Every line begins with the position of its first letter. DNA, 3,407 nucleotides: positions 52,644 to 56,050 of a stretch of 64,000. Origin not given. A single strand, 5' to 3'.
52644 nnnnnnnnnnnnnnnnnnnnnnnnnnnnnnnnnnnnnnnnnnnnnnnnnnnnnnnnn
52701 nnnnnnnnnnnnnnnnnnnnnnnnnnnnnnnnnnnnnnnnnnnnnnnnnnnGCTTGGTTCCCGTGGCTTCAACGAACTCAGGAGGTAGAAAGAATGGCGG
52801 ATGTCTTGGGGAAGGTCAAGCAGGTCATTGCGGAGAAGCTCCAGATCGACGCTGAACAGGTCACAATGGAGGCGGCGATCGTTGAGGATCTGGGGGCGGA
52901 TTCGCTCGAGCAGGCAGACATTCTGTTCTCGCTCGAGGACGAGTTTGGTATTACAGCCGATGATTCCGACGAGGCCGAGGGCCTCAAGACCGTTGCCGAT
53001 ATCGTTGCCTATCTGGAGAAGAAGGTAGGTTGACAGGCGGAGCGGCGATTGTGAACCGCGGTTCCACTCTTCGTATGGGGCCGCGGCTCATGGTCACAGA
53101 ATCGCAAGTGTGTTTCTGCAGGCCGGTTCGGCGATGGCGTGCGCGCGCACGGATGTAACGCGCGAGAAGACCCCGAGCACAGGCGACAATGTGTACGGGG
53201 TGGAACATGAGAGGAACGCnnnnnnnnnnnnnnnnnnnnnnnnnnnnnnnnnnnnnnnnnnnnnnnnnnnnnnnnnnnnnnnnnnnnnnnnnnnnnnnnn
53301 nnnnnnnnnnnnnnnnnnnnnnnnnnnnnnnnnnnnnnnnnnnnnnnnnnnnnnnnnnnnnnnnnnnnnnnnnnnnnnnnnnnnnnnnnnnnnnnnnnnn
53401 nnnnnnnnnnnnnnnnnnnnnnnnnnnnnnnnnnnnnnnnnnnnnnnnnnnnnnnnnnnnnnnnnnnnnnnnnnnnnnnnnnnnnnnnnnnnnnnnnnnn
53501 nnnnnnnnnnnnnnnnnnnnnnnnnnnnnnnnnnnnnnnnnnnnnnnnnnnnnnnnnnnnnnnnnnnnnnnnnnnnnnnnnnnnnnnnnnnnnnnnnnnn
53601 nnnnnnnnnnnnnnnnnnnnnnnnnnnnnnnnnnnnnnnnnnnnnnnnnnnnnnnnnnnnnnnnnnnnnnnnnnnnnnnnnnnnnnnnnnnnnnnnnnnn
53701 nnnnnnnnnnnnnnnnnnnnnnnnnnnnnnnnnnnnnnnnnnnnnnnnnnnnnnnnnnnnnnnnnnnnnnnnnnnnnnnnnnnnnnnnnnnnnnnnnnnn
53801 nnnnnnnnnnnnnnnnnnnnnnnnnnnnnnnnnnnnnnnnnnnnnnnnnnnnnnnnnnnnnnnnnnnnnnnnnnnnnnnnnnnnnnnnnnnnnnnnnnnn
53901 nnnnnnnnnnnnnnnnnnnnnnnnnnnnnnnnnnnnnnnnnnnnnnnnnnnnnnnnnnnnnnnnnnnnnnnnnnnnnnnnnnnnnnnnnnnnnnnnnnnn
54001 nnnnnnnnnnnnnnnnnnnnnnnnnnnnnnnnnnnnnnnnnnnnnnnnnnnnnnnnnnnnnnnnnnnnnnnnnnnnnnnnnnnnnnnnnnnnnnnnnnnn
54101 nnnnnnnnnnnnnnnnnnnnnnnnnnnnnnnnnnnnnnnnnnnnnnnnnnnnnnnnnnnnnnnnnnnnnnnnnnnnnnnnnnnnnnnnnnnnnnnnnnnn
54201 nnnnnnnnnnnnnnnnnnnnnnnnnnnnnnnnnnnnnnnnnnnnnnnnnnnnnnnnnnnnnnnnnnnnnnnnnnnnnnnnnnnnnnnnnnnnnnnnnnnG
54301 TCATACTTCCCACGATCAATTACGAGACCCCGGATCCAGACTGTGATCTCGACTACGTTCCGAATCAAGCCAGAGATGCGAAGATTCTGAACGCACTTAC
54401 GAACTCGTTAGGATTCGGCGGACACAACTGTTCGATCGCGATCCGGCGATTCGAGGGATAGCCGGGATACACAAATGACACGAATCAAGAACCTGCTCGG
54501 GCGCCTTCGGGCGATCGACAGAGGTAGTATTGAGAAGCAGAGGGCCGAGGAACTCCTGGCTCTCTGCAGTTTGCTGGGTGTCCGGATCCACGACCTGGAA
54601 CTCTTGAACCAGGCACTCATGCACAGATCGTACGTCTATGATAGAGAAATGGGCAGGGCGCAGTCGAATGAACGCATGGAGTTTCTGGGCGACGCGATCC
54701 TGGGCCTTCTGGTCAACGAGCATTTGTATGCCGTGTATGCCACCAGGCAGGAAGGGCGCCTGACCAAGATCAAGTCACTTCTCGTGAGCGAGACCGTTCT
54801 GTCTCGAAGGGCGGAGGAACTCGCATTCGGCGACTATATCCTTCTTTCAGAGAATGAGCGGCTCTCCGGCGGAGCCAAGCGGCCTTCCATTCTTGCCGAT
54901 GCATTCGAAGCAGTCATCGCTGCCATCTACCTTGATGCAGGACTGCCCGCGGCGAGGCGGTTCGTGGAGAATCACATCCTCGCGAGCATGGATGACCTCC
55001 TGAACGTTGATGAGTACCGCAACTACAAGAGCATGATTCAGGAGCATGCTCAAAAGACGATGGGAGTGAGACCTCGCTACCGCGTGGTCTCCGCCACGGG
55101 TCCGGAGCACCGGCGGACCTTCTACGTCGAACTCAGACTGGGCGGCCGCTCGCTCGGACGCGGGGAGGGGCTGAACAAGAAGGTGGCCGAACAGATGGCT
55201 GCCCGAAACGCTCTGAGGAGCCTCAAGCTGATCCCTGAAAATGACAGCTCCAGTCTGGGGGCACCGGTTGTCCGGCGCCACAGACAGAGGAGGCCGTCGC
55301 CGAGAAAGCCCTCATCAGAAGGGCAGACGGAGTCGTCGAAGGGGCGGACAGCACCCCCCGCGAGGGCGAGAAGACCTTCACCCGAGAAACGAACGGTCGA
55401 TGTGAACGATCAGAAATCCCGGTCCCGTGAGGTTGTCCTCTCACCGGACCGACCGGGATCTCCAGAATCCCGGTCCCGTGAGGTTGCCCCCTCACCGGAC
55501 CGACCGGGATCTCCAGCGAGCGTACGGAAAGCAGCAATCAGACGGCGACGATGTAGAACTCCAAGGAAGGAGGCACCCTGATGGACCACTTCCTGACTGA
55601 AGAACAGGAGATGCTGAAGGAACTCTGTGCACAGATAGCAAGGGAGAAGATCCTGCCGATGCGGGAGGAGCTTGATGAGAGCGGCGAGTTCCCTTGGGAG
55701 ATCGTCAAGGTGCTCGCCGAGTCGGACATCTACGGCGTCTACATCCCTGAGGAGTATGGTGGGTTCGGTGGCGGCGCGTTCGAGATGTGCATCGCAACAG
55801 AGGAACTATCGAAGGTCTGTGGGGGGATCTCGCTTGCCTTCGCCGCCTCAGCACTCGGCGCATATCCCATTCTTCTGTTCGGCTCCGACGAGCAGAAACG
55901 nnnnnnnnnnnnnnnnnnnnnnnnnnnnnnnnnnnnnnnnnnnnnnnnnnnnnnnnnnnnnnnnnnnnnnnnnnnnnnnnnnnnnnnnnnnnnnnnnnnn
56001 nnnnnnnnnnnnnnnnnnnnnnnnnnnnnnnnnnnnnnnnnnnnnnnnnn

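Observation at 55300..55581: RNase III carries a long basic Pro/Arg/Ser-rich tail partly encoded by two tandem 51-bp hairpin-forming repeats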

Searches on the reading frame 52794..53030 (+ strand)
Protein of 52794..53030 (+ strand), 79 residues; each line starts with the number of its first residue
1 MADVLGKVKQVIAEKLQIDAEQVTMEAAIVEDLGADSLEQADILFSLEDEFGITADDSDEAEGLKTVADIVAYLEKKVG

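Call 31: search_protein_families(library=pfam, proteins=[window:52794-53030:+])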
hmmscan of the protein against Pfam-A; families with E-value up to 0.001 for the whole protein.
window:52794-53030:+ (79 aa): 1 family
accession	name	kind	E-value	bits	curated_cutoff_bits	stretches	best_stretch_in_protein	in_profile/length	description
PF00550.31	PP-binding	-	3.4e-11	43.7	20.8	1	7-74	2-67/67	Phosphopantetheine attachment site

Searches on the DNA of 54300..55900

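Call 30: search_rna_families(source=window, start=54300, end=55900, threshold=evalue, max_evalue=1)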
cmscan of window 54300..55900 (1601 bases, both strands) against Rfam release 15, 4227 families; matches with E-value up to 1: 1.
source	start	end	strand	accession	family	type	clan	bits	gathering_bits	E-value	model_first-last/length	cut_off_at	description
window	55413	55477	-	RF00107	FinP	Gene;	CL00016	21.8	45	0.23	1-76/76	no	FinP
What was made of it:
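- There is no Rfam match above noise (call 30).
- Tried and rejected: Rfam at E<=1 gave only a sub-threshold FinP hit on the minus strand (21.8 bits against a gathering score of 45) (call 30).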
